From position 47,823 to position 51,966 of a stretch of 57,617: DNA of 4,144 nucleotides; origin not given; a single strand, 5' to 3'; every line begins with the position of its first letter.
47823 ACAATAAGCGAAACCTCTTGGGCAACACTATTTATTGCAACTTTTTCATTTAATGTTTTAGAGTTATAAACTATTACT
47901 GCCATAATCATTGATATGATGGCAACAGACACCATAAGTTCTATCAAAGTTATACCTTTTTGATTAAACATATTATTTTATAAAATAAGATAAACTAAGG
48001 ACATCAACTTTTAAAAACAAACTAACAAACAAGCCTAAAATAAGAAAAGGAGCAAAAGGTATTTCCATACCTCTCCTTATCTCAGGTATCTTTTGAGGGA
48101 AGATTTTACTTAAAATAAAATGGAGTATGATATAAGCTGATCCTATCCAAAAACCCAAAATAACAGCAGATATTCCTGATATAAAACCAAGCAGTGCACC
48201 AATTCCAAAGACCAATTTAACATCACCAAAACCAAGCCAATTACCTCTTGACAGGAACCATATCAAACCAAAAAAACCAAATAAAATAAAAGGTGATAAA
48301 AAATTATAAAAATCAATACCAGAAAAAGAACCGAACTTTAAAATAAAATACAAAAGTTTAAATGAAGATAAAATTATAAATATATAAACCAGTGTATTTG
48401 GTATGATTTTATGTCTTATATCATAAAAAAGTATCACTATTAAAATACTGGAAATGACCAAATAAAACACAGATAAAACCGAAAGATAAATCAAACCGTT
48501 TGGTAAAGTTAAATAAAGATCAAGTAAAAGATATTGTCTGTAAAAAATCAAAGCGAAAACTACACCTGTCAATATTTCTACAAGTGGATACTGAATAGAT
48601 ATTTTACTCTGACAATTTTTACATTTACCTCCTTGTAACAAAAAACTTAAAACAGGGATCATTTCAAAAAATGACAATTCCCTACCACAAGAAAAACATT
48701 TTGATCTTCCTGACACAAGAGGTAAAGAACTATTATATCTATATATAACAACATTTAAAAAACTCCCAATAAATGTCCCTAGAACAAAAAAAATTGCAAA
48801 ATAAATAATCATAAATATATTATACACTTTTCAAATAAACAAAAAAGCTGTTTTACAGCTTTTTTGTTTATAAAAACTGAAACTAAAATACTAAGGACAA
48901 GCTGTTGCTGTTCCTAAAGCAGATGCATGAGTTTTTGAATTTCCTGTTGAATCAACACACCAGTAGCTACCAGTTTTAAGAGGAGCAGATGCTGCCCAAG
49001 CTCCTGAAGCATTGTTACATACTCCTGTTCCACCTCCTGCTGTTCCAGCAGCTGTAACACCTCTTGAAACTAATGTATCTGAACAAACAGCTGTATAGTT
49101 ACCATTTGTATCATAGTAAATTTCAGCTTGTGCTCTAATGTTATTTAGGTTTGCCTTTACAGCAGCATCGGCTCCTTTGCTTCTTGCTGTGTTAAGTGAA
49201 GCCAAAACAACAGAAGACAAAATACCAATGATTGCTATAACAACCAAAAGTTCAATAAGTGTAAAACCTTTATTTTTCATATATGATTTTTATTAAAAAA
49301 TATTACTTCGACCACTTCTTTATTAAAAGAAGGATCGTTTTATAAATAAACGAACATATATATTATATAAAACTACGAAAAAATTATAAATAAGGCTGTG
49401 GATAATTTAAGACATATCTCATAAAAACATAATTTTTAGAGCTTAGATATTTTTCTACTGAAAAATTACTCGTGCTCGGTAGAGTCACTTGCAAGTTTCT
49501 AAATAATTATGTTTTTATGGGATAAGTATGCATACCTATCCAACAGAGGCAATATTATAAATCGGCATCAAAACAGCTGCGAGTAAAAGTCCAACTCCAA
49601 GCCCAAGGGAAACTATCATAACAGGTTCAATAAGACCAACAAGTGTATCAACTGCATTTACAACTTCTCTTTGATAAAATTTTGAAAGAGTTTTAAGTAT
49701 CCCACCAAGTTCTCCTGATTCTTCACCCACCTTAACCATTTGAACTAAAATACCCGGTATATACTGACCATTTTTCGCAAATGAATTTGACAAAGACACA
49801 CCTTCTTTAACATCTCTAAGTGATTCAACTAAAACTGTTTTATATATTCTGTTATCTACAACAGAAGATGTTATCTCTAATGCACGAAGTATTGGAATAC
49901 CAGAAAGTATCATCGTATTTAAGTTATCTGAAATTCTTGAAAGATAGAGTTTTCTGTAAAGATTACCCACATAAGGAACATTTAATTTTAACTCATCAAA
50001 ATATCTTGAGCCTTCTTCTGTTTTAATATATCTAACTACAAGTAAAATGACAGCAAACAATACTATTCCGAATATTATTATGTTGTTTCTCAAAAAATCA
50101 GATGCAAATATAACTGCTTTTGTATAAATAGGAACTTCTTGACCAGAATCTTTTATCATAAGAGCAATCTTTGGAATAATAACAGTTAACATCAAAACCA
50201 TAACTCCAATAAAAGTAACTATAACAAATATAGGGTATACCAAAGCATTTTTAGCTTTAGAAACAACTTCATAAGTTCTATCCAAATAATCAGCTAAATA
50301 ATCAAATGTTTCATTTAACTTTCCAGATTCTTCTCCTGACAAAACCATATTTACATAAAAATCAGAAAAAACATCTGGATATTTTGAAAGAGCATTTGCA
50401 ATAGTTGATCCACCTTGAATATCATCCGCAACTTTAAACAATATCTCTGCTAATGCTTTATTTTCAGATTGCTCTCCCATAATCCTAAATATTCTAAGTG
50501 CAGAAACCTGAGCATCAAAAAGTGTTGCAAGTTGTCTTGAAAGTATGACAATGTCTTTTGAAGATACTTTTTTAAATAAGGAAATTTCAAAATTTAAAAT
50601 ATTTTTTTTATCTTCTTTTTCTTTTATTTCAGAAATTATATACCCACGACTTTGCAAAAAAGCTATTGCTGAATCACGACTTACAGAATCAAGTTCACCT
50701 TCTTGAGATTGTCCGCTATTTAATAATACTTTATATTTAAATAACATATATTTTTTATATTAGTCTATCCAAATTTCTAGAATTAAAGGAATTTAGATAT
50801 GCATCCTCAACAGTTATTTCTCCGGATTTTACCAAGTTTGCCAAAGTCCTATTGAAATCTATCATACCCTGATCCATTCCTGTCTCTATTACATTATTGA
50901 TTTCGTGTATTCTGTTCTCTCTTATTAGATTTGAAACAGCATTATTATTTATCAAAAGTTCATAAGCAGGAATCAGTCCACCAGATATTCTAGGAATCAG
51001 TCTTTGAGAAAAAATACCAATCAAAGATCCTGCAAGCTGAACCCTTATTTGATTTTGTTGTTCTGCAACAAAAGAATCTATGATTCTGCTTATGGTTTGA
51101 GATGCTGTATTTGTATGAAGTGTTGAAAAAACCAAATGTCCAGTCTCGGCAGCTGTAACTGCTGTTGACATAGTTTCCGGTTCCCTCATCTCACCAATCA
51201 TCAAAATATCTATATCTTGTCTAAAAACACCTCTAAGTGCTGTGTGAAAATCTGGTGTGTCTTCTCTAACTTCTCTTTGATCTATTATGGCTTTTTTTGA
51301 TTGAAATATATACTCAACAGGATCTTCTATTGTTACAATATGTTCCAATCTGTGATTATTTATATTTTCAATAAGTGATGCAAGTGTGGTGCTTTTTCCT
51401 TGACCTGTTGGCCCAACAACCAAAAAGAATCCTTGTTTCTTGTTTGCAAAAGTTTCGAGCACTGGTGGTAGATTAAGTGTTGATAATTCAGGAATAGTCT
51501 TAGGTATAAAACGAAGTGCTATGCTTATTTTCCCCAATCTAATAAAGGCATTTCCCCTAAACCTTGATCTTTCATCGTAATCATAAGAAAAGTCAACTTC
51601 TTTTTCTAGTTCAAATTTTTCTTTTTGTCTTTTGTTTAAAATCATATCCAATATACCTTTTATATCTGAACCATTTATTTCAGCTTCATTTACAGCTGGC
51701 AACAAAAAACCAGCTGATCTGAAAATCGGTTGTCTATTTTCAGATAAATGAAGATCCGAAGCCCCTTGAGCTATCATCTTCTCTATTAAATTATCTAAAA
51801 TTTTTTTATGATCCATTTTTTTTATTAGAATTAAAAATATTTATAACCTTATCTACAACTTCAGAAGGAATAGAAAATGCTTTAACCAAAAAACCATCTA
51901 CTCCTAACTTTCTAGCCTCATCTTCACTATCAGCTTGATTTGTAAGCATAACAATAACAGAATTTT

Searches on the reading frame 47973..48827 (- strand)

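Call 94: search_protein_families(library=pfam, proteins=[window:47973-48827:-], max_evalue=0.00001)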
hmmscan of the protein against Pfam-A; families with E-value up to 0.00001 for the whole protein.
window:47973-48827:- (284 aa): 2 families
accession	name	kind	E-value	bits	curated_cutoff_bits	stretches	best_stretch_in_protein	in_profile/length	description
PF06750.18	A24_N_bact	-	2.3e-30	104.9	23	1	15-97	1-83/84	Bacterial Peptidase A24 N-terminal domain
PF01478.23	Peptidase_A24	-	4e-09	37.3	26.5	1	123-234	1-104/104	Type IV leader peptidase family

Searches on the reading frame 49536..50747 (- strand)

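Call 62: search_protein_families(library=pfam, proteins=[window:49536-50747:-], max_evalue=0.00001)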
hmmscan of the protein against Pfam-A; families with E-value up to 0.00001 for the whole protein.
window:49536-50747:- (403 aa): 1 family
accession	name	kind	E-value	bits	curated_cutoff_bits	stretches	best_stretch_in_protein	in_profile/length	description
PF00482.28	T2SSF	-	1e-53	181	25.2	2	70-192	2-125/125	Type II secretion system (T2SS), protein F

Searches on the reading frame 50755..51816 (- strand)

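Call 94: search_protein_families(library=pfam, proteins=[window:50755-51816:-], max_evalue=0.00001)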
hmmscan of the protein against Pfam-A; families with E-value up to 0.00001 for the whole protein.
window:50755-51816:- (353 aa): 1 family
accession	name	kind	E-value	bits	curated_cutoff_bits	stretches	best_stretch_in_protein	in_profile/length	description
PF00437.27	T2SSE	-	5.9e-44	150.7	24.9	1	5-277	10-281/370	Type II/IV secretion system protein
